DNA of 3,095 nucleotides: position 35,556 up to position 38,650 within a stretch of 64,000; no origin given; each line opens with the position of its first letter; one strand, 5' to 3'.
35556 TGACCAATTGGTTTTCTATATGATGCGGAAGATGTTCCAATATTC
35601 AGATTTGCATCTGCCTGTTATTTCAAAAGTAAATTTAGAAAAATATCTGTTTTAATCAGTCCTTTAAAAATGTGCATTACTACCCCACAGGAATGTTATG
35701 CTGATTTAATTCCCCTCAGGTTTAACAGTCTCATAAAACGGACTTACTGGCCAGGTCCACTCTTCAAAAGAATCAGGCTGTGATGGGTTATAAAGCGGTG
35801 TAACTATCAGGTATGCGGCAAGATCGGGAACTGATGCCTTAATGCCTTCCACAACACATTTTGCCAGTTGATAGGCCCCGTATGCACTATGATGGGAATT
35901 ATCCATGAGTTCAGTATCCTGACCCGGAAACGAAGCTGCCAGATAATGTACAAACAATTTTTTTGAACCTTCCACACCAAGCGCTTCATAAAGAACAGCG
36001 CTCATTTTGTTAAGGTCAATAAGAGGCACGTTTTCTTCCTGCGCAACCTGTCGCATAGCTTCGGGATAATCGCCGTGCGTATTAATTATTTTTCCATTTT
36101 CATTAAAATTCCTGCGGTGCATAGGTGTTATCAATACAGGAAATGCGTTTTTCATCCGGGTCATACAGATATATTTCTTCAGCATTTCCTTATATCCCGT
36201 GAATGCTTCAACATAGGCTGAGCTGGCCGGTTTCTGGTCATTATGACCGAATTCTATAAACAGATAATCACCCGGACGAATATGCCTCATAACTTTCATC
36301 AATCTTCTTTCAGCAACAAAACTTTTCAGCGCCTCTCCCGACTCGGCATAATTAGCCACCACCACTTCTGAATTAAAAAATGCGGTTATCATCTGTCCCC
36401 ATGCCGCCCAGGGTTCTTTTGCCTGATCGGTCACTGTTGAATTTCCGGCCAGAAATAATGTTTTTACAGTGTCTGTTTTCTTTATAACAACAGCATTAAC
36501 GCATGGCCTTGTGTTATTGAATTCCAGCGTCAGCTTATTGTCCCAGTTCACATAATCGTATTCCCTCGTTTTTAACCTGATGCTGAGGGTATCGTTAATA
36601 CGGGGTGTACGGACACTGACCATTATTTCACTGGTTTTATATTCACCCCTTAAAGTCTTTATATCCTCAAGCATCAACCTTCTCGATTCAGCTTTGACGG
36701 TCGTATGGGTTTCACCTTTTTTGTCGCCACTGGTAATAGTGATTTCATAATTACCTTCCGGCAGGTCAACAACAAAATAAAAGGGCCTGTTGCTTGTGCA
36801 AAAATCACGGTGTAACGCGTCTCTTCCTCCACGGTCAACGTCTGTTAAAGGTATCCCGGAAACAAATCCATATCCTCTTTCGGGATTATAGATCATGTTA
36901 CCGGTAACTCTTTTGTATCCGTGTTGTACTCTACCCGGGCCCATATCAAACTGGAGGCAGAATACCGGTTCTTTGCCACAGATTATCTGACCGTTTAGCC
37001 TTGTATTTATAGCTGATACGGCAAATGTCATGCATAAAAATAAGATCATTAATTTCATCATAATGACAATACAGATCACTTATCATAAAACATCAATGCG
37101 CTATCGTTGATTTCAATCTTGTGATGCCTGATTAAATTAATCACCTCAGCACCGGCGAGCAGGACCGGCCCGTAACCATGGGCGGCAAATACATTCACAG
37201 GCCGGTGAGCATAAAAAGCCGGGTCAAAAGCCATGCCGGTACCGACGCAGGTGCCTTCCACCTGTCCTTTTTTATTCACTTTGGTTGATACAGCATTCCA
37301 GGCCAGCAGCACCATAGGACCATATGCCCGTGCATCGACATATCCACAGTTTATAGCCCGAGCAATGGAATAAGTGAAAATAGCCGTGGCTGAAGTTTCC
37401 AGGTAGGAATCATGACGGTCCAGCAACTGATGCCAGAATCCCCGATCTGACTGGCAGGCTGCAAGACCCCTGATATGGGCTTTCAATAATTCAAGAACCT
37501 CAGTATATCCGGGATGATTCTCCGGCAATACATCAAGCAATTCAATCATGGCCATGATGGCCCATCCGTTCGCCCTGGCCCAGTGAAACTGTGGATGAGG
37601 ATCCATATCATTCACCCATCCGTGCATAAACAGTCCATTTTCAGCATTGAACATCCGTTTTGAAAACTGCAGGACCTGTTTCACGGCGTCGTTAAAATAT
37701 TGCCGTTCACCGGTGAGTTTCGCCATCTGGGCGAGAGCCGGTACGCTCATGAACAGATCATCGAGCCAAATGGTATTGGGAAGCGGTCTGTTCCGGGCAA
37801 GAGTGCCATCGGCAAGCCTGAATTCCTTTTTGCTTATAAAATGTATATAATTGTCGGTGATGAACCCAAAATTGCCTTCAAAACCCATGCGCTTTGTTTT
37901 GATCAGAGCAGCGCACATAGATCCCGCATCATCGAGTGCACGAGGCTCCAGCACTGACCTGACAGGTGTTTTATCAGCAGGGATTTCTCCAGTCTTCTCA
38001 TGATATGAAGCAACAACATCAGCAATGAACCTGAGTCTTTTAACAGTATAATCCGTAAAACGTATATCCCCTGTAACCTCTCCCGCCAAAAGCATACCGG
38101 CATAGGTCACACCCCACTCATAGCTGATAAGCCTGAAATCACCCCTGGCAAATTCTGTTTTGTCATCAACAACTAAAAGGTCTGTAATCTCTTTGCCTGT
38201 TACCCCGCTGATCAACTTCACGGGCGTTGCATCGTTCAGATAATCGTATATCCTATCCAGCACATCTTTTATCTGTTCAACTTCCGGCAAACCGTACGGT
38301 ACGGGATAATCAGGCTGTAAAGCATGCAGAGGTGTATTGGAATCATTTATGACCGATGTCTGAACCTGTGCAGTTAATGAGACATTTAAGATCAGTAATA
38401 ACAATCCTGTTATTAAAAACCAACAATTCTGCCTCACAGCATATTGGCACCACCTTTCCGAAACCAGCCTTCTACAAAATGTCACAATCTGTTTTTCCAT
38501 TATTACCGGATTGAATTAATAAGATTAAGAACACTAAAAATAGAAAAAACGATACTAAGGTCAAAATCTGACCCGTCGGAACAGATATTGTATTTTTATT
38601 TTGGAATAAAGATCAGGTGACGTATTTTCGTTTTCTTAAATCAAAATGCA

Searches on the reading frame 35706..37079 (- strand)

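Call 53: search_protein_families(library=pfam, proteins=[window:35706-37079:-], max_evalue=0.00001)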
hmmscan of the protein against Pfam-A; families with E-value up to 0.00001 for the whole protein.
window:35706-37079:- (457 aa): 3 families
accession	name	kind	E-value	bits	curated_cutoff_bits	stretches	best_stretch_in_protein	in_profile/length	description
PF13472.12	Lipase_GDSL_2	-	1.1e-10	42.8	32.9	1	214-358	5-151/178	GDSL-like Lipase/Acylhydrolase family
PF21254.3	AGA-YXIM_GBD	-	5.5e-10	39.7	27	1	43-132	2-92/138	Beta-agarase/YXIM esterase-like, galactose-binding domain-like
PF00657.28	Lipase_GDSL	-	9.2e-07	29.7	23.6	1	225-408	20-207/208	GDSL-like Lipase/Acylhydrolase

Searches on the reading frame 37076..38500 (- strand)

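Call 53: search_protein_families(library=pfam, proteins=[window:37076-38500:-], max_evalue=0.00001)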
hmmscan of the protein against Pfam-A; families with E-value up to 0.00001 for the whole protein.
window:37076-38500:- (474 aa): 1 family
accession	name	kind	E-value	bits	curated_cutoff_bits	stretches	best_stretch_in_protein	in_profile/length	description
PF07470.19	Glyco_hydro_88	-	1.7e-84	284.3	26.6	1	126-455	28-350/352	Glycosyl Hydrolase Family 88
